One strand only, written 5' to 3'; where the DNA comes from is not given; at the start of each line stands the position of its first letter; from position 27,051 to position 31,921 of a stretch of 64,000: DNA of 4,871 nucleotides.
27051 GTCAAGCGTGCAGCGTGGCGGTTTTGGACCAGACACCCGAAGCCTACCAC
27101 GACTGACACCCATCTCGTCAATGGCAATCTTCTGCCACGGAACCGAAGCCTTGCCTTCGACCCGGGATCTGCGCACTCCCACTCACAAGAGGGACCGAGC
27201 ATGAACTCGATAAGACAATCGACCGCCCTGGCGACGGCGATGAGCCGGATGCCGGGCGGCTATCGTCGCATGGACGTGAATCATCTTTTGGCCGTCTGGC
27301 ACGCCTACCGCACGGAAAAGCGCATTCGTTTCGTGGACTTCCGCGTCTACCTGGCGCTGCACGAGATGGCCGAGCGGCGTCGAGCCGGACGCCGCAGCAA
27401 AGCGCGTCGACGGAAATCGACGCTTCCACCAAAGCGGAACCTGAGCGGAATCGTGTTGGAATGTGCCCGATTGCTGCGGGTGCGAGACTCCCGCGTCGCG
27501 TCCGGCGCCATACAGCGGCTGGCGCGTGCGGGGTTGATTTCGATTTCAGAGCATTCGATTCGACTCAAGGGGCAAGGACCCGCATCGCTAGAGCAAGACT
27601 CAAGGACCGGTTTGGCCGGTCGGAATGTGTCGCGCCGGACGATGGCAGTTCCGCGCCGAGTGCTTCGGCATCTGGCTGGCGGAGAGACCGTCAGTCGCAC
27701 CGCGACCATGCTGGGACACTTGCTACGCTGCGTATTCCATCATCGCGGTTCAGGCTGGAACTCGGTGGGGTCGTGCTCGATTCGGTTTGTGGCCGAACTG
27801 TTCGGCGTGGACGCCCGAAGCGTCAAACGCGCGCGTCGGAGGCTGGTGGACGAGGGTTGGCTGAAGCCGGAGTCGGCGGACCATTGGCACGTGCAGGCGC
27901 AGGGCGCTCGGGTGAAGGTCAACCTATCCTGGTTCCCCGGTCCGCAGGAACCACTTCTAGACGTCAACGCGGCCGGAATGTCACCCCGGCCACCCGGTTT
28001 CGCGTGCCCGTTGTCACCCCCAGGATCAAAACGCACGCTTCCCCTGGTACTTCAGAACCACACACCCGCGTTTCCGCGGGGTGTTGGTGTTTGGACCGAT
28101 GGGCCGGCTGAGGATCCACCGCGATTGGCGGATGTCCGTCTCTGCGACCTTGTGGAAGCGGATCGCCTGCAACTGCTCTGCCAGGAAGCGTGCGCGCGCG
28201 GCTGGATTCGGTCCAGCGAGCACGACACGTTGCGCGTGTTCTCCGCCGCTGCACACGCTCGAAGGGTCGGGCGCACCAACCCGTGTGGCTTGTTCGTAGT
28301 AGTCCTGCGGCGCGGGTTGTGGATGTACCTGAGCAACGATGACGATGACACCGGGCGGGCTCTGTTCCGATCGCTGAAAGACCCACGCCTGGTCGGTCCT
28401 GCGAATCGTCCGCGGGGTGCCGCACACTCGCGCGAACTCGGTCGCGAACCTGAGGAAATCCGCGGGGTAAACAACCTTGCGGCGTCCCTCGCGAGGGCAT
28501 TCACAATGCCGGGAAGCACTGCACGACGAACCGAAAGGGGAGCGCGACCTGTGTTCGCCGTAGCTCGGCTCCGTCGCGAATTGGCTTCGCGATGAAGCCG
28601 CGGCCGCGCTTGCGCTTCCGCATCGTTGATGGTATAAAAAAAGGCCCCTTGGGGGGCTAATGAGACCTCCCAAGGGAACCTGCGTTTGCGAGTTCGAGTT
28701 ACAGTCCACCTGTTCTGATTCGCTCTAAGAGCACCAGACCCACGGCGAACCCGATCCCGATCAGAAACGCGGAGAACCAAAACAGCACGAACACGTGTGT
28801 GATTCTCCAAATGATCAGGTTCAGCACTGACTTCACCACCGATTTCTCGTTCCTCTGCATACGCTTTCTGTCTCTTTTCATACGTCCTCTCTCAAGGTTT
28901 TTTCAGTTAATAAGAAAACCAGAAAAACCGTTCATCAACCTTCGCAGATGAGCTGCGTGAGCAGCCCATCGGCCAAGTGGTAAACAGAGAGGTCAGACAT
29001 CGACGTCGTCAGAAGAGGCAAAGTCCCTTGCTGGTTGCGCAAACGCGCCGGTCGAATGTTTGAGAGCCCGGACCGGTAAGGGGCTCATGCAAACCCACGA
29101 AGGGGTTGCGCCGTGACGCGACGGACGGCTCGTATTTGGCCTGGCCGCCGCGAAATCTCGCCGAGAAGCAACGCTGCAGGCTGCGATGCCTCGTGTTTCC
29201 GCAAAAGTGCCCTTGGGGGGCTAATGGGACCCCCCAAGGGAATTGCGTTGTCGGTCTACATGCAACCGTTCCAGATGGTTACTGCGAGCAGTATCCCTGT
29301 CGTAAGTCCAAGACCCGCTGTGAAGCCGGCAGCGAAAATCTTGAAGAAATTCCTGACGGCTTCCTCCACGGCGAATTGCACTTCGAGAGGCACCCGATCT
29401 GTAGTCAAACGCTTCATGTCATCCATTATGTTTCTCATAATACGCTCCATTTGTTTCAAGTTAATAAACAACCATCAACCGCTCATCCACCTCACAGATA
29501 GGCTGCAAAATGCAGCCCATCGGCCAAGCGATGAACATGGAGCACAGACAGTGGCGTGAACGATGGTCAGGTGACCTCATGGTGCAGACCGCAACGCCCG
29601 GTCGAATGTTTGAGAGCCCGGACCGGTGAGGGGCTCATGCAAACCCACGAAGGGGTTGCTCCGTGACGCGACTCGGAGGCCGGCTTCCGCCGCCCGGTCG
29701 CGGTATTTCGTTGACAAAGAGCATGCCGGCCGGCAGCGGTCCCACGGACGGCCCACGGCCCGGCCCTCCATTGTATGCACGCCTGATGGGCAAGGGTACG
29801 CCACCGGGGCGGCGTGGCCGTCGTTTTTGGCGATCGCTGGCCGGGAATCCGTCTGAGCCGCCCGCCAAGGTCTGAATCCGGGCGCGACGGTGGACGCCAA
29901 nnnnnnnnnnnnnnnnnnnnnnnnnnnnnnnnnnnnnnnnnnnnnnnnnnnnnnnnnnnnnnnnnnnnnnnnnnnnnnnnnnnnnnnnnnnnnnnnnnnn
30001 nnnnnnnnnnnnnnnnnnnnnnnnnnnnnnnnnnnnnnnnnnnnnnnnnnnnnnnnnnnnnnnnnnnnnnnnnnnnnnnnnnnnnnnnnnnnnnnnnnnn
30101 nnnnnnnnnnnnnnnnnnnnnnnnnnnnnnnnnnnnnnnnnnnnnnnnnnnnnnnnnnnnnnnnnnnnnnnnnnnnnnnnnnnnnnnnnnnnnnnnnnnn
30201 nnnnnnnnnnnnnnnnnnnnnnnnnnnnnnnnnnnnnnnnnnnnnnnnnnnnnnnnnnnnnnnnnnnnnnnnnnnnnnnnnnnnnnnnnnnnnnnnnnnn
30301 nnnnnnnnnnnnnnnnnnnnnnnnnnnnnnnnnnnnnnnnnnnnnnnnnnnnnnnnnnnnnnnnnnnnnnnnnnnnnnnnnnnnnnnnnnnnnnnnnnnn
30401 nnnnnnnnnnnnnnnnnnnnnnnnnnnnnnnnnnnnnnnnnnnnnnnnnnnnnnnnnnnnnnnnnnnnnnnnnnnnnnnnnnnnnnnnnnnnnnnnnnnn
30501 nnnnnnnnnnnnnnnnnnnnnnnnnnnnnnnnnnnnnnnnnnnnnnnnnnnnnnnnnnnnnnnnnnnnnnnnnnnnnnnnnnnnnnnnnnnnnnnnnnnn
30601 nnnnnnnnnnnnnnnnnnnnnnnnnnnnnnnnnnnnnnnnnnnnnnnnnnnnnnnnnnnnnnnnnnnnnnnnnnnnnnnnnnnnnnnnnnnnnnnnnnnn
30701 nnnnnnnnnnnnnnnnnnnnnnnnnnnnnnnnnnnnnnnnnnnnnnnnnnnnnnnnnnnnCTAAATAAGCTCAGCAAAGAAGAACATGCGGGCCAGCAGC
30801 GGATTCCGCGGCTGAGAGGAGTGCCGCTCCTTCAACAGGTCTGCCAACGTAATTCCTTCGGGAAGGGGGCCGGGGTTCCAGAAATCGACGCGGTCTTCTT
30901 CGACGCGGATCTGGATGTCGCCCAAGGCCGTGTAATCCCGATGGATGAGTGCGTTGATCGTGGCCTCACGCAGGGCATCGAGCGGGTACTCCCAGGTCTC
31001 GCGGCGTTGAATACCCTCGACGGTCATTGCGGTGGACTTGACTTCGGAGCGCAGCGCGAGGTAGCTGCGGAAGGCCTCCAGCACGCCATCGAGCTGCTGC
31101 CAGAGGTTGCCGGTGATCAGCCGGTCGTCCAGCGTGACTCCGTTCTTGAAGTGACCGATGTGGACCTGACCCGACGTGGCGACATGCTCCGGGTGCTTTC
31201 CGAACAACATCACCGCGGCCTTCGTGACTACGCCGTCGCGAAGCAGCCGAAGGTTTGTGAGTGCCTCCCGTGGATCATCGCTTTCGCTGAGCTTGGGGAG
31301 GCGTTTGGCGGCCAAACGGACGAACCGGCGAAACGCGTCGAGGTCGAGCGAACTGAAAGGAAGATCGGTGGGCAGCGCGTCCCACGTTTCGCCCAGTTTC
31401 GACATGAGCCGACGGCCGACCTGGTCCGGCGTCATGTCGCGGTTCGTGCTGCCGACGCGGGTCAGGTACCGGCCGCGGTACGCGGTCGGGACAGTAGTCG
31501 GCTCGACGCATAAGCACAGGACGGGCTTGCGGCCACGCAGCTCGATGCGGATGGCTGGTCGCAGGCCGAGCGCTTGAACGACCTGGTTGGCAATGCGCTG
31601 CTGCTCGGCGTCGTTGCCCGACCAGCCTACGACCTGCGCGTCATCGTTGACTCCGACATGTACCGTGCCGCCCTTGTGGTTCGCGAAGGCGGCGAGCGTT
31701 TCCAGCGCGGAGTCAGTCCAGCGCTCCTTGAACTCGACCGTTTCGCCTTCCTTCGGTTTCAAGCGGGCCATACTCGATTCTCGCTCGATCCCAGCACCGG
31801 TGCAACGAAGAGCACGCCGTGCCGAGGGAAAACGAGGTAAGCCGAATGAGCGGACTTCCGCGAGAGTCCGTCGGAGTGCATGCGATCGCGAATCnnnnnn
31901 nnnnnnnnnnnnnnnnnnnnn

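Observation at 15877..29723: Three copies of a covarying hairpin + H-type pseudoknot leader (15916-15974 +, 29044-29122 -, 29594-29672 -)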

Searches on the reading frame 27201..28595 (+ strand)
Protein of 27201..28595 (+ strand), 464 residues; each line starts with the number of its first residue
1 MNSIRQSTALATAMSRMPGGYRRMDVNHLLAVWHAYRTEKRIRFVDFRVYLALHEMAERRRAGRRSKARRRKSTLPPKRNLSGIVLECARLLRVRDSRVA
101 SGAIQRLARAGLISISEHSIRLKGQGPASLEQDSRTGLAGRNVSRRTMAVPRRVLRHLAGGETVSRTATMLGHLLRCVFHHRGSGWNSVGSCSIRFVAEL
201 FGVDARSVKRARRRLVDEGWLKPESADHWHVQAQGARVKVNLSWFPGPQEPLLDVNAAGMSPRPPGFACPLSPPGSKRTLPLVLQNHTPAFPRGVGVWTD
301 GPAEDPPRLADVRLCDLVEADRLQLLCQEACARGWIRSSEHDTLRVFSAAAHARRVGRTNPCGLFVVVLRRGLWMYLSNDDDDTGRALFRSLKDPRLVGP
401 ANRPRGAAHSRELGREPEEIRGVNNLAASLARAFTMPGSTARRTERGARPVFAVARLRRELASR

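Call 10: search_protein_families(library=pfam, proteins=[window:27201-28595:+], max_evalue=0.01)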
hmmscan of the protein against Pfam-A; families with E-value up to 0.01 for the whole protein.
window:27201-28595:+ (464 aa): 4 families
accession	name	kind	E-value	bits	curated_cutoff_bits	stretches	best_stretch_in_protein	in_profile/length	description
PF00392.27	GntR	-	0.00092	19.3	27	0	194-222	27-55/64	Bacterial regulatory proteins, gntR family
PF13730.12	HTH_36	-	0.0042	17.3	25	0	193-221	27-55/55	Helix-turn-helix domain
PF12802.13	MarR_2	-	0.0048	17.5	27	0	192-226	21-55/61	MarR family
PF13384.12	HTH_23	-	0.0086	16.3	24.6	0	197-219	23-45/50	Homeodomain-like domain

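Call 50: search_protein_families(library=phrogs, proteins=[window:27201-28595:+], max_evalue=0.01)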
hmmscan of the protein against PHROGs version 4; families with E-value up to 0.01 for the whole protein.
window:27201-28595:+ (464 aa): 1 family
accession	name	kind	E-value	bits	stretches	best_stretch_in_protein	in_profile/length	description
phrog_270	-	DNA, RNA and nucleotide metabolism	0.002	18.6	1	190-239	64-114/383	replication initiation protein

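Call 51: search_protein_families(library=ncbifam, proteins=[window:27201-28595:+], max_evalue=0.01)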
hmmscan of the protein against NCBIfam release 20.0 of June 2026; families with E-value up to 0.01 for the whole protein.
window:27201-28595:+ (464 aa): 0 families

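Call 53: find_homologous_proteins(query=window:27201-28595:+, max_evalue=0.00001)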
Query window:27201-28595:+ (464 aa): 39 proteins with E <= 0.00001 among 8000 candidates.
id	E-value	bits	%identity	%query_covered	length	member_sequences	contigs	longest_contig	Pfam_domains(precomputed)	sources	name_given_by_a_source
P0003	0.0e+0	1038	100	100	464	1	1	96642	-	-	-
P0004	6.2e-159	548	58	98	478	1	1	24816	-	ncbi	-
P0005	1.4e-152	527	59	96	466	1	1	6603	-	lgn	-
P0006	7.1e-151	521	59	97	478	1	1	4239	-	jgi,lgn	-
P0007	5.9e-149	515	59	94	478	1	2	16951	-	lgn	-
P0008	7.8e-96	340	47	85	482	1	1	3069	-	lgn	-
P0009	2.7e-88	315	44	92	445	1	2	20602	-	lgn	-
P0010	2.1e-85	305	45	84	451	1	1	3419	-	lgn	-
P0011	8.0e-83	297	45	83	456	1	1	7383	-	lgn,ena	-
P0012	9.2e-74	267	40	85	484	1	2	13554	-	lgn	-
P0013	1.3e-63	234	39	84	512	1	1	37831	-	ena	-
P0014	7.2e-61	225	39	91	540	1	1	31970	-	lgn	-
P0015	2.3e-57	213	38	81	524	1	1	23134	-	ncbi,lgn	-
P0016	1.2e-53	201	34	98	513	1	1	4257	-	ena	-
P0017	2.5e-53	200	36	94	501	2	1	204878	-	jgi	-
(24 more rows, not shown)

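Call 54: find_encoding_contigs(protein=P0004, flank=10000, max_places=4)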
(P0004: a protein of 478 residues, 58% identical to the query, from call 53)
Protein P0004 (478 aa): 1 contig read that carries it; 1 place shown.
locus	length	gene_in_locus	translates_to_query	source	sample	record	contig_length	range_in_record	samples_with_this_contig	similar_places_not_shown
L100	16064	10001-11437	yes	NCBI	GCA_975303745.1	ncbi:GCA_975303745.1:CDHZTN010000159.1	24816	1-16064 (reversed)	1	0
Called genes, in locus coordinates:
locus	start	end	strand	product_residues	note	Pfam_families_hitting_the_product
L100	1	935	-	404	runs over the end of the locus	-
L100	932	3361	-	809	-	PF10412:TrwB_AAD_bind (faint), PF12696:TraG-D_C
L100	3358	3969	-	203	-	-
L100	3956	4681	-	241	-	-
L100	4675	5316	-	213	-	-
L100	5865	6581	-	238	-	PF01555:N6_N4_Mtase (faint)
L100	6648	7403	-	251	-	-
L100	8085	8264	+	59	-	-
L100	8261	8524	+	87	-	PF13560:HTH_31 (weak), PF01381:HTH_3 (weak)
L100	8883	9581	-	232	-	PF01656:CbiA, PF02374:ArsA_ATPase (weak), PF06564:CBP_BcsQ (faint), PF07015:VirC1, PF09140:MipZ, PF10609:ParA (weak), PF13614:AAA_31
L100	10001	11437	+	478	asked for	-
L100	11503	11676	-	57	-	-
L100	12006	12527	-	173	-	-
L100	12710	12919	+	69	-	-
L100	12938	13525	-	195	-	-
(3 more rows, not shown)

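Call 55: find_encoding_contigs(protein=P0005, flank=10000, max_places=4)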
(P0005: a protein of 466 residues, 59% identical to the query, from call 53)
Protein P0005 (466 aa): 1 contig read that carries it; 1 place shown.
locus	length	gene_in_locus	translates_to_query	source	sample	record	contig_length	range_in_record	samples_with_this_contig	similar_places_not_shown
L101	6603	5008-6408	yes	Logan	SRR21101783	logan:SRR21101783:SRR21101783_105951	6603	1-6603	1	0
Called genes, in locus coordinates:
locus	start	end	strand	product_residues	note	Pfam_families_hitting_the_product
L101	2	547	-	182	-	?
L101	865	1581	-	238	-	PF01555:N6_N4_Mtase (faint)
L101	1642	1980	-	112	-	PF11171:DUF2958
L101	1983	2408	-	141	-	-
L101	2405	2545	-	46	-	-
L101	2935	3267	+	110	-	PF23907:DUF7249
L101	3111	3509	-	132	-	-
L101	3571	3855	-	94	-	-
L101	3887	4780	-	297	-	PF06564:CBP_BcsQ (faint), PF07015:VirC1, PF10609:ParA, PF13614:AAA_31, PF01656:CbiA, PF09140:MipZ (weak)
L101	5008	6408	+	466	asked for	-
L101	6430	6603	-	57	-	?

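Call 56: find_encoding_contigs(protein=P0006, flank=10000, max_places=4)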
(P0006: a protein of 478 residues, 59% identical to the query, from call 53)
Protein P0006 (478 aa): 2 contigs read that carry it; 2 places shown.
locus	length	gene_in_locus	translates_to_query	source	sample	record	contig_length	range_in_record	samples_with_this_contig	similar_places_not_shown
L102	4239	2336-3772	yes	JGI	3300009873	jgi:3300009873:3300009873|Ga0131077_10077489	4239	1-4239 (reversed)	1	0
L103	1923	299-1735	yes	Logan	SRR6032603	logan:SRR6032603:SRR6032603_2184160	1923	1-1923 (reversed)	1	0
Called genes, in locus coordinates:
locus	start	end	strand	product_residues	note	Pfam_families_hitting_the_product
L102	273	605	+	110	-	PF23907:DUF7249 (weak)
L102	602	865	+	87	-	-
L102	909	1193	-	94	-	-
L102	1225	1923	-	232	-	PF01656:CbiA, PF06564:CBP_BcsQ (faint), PF07015:VirC1, PF09140:MipZ, PF10609:ParA, PF13614:AAA_31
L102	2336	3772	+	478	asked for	-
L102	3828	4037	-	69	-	-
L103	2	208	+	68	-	?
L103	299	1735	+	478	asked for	-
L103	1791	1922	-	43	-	?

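Call 57: find_encoding_contigs(protein=P0007, flank=10000, max_places=4)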
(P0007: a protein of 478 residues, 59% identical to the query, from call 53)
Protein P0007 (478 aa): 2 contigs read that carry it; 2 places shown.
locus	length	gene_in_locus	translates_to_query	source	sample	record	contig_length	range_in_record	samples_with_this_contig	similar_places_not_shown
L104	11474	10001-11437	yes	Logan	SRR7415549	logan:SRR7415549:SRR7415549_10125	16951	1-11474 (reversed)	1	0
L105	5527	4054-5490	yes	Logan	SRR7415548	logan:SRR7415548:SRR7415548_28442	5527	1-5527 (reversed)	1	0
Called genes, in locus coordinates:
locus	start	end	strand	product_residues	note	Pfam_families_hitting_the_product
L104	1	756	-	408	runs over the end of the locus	-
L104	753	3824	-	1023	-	PF10412:TrwB_AAD_bind (faint), PF12696:TraG-D_C (weak)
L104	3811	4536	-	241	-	-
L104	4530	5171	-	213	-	-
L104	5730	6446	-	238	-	PF01555:N6_N4_Mtase (faint)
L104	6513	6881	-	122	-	-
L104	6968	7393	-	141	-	-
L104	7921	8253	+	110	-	PF23907:DUF7249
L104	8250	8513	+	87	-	-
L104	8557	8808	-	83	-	-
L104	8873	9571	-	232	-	PF01656:CbiA, PF02374:ArsA_ATPase (weak), PF06564:CBP_BcsQ (faint), PF07015:VirC1, PF09140:MipZ, PF10609:ParA, PF13614:AAA_31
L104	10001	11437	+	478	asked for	-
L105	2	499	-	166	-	?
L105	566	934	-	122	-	-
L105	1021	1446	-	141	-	-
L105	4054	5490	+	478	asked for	-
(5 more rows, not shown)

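Call 60: find_encoding_contigs(protein=P0009, flank=10000, max_places=3)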
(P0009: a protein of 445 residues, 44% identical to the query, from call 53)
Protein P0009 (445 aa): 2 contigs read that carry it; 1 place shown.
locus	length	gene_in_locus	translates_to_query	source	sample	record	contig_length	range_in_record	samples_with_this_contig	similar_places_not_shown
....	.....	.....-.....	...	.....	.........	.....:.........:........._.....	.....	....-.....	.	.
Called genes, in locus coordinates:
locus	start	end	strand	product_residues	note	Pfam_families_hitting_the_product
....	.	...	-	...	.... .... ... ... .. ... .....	-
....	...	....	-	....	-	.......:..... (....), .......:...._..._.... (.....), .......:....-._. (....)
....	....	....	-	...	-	-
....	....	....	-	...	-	-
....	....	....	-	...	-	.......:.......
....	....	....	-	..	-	-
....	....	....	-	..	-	-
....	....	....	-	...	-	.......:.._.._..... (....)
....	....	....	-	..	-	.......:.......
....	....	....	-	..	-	-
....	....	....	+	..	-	-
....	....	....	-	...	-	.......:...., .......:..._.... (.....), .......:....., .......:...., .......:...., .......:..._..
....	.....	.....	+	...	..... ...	-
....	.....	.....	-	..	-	-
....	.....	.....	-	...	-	-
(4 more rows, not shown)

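Call 61: find_encoding_contigs(protein=P0013, flank=10000, max_places=3)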
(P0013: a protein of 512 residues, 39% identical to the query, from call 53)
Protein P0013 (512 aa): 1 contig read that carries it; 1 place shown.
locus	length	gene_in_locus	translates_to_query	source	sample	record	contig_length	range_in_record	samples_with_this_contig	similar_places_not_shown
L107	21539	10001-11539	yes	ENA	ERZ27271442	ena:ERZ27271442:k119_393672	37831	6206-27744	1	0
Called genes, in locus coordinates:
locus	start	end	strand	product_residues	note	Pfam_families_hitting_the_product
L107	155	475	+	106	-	-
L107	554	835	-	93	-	-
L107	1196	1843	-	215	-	-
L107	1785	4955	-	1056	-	PF10412:TrwB_AAD_bind (faint), PF12696:TraG-D_C (weak)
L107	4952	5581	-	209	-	-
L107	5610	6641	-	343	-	-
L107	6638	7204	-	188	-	-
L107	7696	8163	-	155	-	PF11171:DUF2958 (weak)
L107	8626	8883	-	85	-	-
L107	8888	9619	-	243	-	PF07015:VirC1, PF09140:MipZ (weak), PF10609:ParA (weak), PF13614:AAA_31, PF01656:CbiA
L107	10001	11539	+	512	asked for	-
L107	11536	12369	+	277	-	-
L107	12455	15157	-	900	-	PF00515:TPR_1 (faint), PF07719:TPR_2 (faint), PF13428:TPR_14 (faint), PF00069:Pkinase, PF06293:Kdo (weak), PF07714:PK_Tyr_Ser-Thr, PF03109:ABC1, PF13424:TPR_12 (faint), +1 more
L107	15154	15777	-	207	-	PF07638:Sigma70_ECF, PF08281:Sigma70_r4_2, PF04545:Sigma70_r4 (weak)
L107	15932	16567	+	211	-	-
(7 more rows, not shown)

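Call 62: find_encoding_contigs(protein=P0014, flank=10000, max_places=3)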
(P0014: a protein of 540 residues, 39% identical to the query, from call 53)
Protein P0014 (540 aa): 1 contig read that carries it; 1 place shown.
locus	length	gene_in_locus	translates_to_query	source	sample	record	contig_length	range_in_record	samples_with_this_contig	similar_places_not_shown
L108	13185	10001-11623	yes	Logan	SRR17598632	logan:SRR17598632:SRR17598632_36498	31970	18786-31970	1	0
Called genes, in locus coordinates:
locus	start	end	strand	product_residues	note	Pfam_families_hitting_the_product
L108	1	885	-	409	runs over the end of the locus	-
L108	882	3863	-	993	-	PF10412:TrwB_AAD_bind (faint)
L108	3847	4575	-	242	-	-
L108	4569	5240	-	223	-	-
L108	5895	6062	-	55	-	-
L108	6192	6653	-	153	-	-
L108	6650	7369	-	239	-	PF01555:N6_N4_Mtase (faint)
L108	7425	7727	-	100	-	PF11171:DUF2958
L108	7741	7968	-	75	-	-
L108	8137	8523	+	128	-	PF12844:HTH_19, PF13560:HTH_31, PF01381:HTH_3, PF13413:HTH_25 (weak), PF13443:HTH_26 (weak)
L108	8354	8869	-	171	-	-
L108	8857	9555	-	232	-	PF01656:CbiA, PF07015:VirC1 (weak), PF09140:MipZ (weak), PF10609:ParA (weak), PF13614:AAA_31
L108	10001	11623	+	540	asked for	-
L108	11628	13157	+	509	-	-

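Call 63: find_encoding_contigs(protein=P0012, flank=10000, max_places=3)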
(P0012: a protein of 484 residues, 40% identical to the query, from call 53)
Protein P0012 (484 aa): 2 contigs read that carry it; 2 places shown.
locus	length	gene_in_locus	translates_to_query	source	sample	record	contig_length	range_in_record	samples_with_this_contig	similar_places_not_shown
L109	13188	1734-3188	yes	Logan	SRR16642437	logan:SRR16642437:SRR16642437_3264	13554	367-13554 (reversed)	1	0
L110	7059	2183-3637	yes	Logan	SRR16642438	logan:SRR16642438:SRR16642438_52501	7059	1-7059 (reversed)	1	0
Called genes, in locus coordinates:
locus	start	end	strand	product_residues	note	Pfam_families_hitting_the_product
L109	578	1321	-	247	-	PF01656:CbiA, PF07015:VirC1, PF09140:MipZ, PF10609:ParA, PF13614:AAA_31, PF25199:nSTAND_NTPase5 (weak)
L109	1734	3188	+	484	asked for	-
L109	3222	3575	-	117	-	-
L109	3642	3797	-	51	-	-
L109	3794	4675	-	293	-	-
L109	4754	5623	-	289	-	PF18780:HNH_repeat (faint)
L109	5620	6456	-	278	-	PF02195:ParB_N, PF07506:RepB (weak)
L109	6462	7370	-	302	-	PF02195:ParB_N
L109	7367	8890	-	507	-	PF00239:Resolvase, PF20552:HTH_62 (weak), PF07508:Recombinase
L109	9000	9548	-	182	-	PF00486:Trans_reg_C (weak)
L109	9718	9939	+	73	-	PF12844:HTH_19, PF13560:HTH_31, PF13413:HTH_25 (weak), PF13443:HTH_26 (weak), PF01381:HTH_3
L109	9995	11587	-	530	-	-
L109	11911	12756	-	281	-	PF12281:NTP_transf_8 (weak)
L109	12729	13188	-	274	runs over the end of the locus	?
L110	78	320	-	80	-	-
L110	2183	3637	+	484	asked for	-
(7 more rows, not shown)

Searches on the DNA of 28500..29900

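Call 6: search_rna_families(source=window, start=28500, end=29900, threshold=evalue, max_evalue=10, show_alignments=3)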
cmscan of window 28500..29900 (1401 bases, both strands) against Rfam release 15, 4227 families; matches with E-value up to 10: 1.
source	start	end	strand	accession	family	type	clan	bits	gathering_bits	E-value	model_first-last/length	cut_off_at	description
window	28629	28684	-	RF00519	suhB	Gene; sRNA;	CL00108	16.1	41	2.6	1-77/77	no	Makes More Granules Regulator RNA (mmgR)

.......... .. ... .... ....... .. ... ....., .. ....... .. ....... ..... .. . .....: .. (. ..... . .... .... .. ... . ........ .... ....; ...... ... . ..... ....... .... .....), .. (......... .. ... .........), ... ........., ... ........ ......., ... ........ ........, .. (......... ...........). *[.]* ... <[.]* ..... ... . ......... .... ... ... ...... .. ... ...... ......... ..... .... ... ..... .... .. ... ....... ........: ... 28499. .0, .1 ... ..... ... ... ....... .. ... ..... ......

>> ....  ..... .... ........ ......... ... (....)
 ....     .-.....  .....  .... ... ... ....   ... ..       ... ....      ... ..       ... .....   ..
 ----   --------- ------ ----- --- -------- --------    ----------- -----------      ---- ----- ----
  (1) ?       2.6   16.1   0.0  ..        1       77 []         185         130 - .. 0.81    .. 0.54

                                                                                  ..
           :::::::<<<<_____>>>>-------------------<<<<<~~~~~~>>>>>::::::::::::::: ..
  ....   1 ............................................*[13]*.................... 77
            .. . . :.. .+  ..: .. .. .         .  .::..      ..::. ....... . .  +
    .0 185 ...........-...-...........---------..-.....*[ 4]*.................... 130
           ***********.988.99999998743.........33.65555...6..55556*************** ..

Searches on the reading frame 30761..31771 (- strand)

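Call 10: search_protein_families(library=pfam, proteins=[window:30761-31771:-], max_evalue=0.01)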
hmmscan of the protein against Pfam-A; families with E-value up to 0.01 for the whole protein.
window:30761-31771:- (336 aa): 2 families
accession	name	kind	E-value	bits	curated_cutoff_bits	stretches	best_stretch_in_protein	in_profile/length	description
PF04326.19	SLFN_AlbA_2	-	2e-14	54.6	25.3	1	8-113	1-117/118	Schlafen, AlbA_2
PF13749.12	HATPase_c_4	-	5e-10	39.7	26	1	285-332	3-50/89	Putative ATP-dependent DNA helicase recG C-terminal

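Call 111: search_protein_families(library=padloc, proteins=[window:30761-31771:-], max_evalue=0.001)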
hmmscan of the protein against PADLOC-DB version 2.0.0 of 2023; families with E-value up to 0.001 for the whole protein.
window:30761-31771:- (336 aa): 3 families
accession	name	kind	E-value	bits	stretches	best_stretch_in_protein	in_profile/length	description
PDLC02402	Aga_SIR2-PNTD1-PNTD2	-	1.5e-17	61.1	1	157-330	342-519/876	Class I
PDLC02418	Aga_SIR2-Kinase-PNTD1-PNTD2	-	3.8e-12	43.2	1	216-307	282-365/756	Class I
PDLC02394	pAgo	-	4.7e-07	25.9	1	17-304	52-357/1121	-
